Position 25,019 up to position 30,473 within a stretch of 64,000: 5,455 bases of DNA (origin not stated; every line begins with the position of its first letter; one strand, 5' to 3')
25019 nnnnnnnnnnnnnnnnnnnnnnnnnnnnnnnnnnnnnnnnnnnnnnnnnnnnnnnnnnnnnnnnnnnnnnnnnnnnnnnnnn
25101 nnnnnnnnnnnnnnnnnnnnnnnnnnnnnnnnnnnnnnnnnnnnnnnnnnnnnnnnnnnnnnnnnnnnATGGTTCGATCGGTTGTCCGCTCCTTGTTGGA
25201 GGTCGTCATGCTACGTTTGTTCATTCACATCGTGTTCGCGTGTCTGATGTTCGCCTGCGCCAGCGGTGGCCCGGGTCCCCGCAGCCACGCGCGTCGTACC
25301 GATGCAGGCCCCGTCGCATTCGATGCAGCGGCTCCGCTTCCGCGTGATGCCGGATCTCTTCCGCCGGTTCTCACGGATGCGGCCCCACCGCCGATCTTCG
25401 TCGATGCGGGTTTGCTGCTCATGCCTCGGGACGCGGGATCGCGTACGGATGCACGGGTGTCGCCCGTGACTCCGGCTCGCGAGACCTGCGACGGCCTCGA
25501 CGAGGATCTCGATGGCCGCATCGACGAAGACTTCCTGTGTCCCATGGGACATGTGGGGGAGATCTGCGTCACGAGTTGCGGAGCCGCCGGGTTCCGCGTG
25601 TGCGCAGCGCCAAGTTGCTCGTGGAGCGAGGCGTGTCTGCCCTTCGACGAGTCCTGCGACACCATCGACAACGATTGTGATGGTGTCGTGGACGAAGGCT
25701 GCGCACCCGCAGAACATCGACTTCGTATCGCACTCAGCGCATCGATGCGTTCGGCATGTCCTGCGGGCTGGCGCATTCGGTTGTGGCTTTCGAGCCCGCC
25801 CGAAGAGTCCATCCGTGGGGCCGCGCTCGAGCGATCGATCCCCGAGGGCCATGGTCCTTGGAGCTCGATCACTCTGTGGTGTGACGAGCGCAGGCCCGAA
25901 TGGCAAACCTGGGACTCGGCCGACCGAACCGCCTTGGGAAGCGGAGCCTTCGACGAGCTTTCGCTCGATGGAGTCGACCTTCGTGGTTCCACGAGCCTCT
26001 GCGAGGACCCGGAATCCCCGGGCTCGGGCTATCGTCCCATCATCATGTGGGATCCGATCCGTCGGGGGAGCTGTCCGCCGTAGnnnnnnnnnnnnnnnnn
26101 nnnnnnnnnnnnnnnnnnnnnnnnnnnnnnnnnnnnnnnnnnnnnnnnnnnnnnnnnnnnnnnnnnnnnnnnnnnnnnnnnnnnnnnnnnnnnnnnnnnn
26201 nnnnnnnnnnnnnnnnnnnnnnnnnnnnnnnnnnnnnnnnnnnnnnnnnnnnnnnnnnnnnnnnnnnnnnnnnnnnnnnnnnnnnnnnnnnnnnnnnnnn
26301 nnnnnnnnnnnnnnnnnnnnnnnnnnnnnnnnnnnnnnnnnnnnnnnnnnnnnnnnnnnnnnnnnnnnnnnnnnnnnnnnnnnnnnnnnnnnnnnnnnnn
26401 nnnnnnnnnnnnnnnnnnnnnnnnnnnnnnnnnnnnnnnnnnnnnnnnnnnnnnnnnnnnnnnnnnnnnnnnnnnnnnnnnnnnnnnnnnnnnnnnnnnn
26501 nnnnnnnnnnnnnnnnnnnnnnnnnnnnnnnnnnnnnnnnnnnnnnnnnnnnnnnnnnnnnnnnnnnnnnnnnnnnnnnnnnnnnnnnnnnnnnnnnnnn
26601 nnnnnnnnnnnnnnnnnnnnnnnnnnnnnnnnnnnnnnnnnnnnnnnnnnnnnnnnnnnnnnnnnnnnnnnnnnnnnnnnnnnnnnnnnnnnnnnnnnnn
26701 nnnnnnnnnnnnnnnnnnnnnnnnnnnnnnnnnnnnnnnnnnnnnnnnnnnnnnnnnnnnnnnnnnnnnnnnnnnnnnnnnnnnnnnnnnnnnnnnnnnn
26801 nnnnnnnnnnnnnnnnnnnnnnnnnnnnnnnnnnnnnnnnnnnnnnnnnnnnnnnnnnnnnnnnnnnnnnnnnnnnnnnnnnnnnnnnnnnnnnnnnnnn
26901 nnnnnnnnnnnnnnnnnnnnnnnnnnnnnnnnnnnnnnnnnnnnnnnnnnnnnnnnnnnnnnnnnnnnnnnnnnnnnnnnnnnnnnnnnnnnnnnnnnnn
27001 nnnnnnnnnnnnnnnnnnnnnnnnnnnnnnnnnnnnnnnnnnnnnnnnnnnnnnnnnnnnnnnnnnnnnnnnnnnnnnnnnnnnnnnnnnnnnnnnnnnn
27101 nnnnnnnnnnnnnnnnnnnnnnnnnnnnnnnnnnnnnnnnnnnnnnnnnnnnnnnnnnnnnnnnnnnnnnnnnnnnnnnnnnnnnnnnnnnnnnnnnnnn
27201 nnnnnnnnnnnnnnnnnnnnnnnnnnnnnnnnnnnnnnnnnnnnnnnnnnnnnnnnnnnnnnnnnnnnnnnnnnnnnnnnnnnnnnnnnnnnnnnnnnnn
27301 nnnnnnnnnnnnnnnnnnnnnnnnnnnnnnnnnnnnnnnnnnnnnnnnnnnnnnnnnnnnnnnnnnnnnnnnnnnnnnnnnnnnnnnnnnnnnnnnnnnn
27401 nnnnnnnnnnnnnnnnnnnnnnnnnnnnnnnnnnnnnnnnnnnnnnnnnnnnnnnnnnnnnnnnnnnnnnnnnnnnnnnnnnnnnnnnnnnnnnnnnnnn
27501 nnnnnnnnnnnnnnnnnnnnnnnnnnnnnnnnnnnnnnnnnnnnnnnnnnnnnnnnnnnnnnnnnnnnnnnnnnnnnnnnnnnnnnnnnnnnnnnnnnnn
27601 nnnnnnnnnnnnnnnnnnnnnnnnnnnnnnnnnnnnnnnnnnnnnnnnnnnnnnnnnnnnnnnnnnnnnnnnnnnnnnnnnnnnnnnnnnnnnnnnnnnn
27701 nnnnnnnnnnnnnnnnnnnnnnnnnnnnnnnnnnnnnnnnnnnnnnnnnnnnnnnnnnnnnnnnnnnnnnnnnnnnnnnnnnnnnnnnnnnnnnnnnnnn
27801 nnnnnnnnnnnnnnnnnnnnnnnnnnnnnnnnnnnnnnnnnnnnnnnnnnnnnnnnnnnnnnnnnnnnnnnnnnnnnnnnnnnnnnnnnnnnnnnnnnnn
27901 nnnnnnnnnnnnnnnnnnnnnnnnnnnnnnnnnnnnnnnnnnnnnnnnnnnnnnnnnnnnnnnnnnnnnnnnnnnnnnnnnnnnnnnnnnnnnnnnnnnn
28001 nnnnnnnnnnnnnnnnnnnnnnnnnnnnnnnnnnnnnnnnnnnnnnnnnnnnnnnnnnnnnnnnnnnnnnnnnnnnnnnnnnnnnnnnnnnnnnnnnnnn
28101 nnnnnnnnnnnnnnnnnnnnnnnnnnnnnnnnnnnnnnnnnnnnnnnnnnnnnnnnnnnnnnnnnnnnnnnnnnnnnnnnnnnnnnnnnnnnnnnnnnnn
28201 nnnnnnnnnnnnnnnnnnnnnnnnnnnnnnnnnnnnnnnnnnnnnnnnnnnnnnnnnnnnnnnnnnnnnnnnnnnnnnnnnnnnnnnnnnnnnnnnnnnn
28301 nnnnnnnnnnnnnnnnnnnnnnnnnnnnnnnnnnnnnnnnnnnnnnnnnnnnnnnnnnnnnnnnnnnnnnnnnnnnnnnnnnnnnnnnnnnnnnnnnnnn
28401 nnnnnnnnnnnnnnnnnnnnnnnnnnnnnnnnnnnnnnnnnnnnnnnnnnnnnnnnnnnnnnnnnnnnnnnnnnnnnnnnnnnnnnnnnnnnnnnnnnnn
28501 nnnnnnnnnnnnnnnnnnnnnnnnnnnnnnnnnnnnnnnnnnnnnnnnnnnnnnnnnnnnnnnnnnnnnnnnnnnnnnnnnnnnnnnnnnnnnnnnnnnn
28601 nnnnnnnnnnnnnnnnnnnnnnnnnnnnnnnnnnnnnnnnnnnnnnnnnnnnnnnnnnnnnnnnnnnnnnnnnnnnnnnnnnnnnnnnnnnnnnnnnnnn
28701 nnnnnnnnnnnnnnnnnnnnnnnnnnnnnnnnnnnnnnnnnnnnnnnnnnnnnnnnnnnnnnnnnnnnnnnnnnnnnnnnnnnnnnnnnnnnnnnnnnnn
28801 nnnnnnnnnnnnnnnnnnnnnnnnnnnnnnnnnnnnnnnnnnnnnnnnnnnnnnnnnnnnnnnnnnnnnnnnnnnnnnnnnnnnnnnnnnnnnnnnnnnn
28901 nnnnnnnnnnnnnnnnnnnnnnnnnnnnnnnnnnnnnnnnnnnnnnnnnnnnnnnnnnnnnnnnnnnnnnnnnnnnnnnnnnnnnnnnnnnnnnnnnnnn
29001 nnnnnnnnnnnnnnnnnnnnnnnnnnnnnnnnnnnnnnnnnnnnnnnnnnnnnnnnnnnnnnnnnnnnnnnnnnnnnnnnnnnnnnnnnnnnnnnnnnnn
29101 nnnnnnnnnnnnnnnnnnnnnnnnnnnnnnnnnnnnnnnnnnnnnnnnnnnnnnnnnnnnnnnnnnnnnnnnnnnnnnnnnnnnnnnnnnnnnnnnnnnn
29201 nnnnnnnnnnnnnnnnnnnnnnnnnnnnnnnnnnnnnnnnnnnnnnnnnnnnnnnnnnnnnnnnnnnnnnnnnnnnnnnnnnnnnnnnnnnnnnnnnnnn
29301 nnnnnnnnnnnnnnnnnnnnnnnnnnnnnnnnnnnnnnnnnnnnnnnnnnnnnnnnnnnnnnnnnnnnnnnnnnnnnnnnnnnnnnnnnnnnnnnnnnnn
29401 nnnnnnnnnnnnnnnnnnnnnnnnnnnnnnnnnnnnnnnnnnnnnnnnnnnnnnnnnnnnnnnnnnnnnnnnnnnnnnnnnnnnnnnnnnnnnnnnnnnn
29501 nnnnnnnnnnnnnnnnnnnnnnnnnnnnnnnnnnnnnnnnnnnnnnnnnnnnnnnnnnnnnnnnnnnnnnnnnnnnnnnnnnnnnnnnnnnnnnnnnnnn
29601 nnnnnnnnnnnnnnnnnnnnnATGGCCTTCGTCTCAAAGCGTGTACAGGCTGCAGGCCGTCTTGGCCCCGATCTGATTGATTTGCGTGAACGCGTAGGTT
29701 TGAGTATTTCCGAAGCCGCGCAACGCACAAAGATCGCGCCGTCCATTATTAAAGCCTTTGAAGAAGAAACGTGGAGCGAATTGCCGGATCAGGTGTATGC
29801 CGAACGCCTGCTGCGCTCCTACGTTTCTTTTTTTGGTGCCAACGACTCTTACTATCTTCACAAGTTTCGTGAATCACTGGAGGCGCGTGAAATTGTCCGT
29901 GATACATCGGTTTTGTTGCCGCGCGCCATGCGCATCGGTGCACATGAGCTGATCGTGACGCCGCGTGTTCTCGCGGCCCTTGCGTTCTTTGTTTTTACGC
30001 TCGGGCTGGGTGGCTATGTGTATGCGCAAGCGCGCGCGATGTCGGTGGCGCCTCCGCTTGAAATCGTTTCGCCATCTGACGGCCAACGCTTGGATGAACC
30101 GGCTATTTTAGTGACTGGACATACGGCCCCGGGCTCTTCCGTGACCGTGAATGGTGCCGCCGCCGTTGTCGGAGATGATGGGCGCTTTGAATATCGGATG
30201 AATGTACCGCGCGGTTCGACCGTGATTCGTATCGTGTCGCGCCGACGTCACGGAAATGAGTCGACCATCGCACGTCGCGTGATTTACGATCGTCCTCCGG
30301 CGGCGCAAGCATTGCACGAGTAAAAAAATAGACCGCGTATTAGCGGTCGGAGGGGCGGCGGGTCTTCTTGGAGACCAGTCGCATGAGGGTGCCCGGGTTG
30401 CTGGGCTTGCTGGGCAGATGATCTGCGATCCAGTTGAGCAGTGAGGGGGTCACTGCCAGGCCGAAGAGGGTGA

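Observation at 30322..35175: Eight-gene, single-strand ORFan island between rodZ-like and rpoB: best candidate for an undescribed system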

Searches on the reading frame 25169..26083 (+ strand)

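Call 44: search_protein_families(library=pfam, max_evalue=0.001, proteins=[window:25169-26083:+])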
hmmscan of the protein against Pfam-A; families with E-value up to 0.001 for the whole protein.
window:25169-26083:+ (304 aa): 1 family
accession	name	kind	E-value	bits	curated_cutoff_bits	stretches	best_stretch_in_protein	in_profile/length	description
PF11617.13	Cu-binding_MopE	-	1.6e-06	28.6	27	1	161-176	15-30/30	Putative metal-binding motif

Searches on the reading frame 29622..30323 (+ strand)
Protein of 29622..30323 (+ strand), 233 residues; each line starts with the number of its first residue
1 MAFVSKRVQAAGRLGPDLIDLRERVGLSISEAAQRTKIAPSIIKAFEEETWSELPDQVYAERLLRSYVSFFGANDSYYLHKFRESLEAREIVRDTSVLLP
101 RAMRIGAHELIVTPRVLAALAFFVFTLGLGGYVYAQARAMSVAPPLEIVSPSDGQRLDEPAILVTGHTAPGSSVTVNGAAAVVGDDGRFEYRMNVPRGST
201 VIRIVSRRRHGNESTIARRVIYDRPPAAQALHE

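Call 12: find_encoding_contigs(protein=window:29622-30323:+, flank=10000, max_places=10)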
Protein window:29622-30323:+ (233 aa): 1 contig read that carries it; 1 place shown.
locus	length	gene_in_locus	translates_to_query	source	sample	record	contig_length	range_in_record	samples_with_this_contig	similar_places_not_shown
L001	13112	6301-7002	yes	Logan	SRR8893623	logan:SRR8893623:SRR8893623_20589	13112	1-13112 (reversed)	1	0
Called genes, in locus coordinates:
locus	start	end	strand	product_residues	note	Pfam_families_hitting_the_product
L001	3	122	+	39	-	?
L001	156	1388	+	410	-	PF03772:Competence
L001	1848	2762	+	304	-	PF11617:Cu-binding_MopE (faint)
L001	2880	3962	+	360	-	PF00154:RecA_N, PF08423:Rad51 (weak), PF06745:ATPase (faint), PF27531:MT3502_N (weak), PF01637:ATPase_2 (faint), PF21096:RecA_C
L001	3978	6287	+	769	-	PF13491:FtsK_4TM, PF17854:FtsK_alpha, PF01580:FtsK_SpoIIIE, PF09397:FtsK_gamma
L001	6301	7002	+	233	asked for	PF13413:HTH_25, PF09136:Glucodextran_B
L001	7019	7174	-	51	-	-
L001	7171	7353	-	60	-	-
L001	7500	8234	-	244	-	-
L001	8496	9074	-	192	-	-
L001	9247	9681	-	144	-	-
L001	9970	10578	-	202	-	-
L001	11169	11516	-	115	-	-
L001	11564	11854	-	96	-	-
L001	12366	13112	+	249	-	?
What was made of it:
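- Checked: An independent gene caller on an independent Logan assembly of the same organism gives the same set; it differs only for the first gene, which it starts at the TTG at 35175 (96 aa instead of 61) (call 12).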

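Call 23: find_related_loci(query=window:29622-30323:+, collection=genome_contigs, flank=10000)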
Query window:29622-30323:+ (233 aa) in genome_contigs; peptide patterns used: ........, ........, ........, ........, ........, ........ (x = any residue, [..] = any of these).
541 stretches matched a pattern; 6 encode a relative of the query (tblastn E <= 1e-3); 6 distinct loci.
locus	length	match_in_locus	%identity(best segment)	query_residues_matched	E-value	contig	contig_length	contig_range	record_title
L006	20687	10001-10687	75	1-229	2e-116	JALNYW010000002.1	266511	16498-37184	MAG: Patescibacteria group bacterium isolate SO_2017_GW1 bin 229 NODE_337_length_266511_cov_3.781804_OW334_2017, whole g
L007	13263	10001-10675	71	1-225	5e-111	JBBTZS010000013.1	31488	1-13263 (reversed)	MAG: Patescibacteria group bacterium isolate H41-bin078_1 H41_bin078_1_000000000013, whole genome shotgun sequence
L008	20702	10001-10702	72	1-233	2e-110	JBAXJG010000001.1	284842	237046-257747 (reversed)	MAG: Candidatus Uhrbacteria bacterium isolate ELA369 MAG369_1, whole genome shotgun sequence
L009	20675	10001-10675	70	1-225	1e-106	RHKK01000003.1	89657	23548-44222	MAG: Candidatus Uhrbacteria bacterium isolate UHB N2_1.scaffold_87, whole genome shotgun sequence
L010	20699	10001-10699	62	1-233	8e-96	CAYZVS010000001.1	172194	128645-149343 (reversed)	MAG TPA_asm: uncultured Gammaproteobacteria bacterium isolate SRP128246_co1_414 genome assembly, contig: NODE_22_length_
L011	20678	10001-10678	62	1-226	3e-93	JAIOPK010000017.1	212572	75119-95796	MAG: Candidatus Uhrbacteria bacterium isolate LakeFargette_0920_ALND_MAG_54_14 LacPavin_0920_ALND_scaffold_428047, whole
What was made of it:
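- The rodZ-like neighbour finds six GTDB species representatives, all labelled Uhrbacteria or Patescibacteria except one labelled Gammaproteobacteria (call 23).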

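Call 103: search_protein_families(library=pfam, max_evalue=0.01, proteins=[L010:11337-12440:-, L010:12596-13480:-, L010:13510-14007:-, L010:14348-14941:-, L010:14941-15147:-, L010:15214-16005:-, L010:16099-16479:-, L010:11020-11202:-, L011:12649-13389:-, L011:16869-17543:-])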
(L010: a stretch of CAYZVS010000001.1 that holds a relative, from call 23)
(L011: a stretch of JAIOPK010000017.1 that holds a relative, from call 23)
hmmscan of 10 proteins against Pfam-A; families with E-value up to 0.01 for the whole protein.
L010:11337-12440:- (367 aa): 0 families

L010:12596-13480:- (294 aa): 1 family
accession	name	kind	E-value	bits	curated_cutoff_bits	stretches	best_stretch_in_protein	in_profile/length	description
PF10979.13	DUF2786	-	0.00047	20.5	23.9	1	169-204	2-38/40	Protein of unknown function (DUF2786)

L010:13510-14007:- (165 aa): 0 families

L010:14348-14941:- (197 aa): 0 families

L010:14941-15147:- (68 aa): 0 families

L010:15214-16005:- (263 aa): 0 families

L010:16099-16479:- (126 aa): 0 families

L010:11020-11202:- (60 aa): 0 families

L011:12649-13389:- (246 aa): 0 families

L011:16869-17543:- (224 aa): 0 families
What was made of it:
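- One relative's slot protein has a sub-threshold DUF2786 hit (E=4.7e-4, below the cut-off; call 103).
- Tried and rejected: Slot proteins of the distant relatives L010 and L011 against Pfam gave one sub-threshold DUF2786 hit (call 103).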

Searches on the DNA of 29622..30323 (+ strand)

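Call 94: search_rna_families(sources=[L008, L010, L030], threshold=evalue, max_evalue=1)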
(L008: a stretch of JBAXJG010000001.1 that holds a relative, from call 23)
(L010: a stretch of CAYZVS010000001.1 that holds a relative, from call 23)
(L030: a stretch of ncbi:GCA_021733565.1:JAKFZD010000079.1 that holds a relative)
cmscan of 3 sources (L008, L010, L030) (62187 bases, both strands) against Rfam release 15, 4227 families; matches with E-value up to 1: 2.
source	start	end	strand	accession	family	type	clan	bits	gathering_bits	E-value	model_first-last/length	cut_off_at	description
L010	539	626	+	RF02621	BSnc120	Gene; sRNA;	-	31.5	114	0.002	1-88/88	no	Brucella sRNA 120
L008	15363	15433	+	RF01730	Termite-leu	Cis-reg;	-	26.4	51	0.16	1-78/78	no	Termite-leu RNA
